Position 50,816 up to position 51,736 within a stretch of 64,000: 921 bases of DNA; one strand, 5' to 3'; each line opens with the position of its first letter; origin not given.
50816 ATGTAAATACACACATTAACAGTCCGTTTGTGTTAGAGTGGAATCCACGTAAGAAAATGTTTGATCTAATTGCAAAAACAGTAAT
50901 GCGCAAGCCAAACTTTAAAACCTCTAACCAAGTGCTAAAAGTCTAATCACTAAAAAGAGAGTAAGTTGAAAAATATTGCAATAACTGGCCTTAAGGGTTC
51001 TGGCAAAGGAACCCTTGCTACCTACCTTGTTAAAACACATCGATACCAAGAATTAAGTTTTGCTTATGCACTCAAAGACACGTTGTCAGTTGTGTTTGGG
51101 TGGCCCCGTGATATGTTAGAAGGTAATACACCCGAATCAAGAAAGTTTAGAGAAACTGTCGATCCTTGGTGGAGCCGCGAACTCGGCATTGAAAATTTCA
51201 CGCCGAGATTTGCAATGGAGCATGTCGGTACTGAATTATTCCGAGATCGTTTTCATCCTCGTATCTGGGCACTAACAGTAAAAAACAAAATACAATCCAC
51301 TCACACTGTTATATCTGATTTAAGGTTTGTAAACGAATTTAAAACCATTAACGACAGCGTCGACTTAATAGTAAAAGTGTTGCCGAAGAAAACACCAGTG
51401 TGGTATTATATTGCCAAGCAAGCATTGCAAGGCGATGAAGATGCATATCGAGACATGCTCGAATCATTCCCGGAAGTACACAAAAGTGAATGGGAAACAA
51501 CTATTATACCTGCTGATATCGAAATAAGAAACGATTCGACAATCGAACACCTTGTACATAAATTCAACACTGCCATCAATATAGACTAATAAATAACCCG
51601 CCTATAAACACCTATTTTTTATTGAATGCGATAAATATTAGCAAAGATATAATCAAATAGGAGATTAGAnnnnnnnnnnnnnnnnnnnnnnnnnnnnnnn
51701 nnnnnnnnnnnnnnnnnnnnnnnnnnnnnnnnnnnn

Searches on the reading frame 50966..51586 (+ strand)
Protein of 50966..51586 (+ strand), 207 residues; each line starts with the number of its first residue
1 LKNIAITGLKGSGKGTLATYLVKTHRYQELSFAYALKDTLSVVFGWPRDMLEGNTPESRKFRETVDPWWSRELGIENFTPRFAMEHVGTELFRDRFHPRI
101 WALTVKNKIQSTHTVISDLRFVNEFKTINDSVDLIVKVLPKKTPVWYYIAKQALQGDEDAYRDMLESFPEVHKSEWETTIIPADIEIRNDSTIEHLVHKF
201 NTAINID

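Call 29: search_protein_families(library=pfam, proteins=[window:50966-51586:+], max_evalue=0.01)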
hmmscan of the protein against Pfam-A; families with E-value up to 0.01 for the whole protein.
window:50966-51586:+ (207 aa): 2 families
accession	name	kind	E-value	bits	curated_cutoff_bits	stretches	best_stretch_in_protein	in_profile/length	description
PF21448.3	DNMK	-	1.4e-07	31.8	27.1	1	4-44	3-43/232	Deoxynucleotide monophosphate kinase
PF13238.12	AAA_18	-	0.00032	21.6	29.4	1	4-62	1-49/128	AAA domain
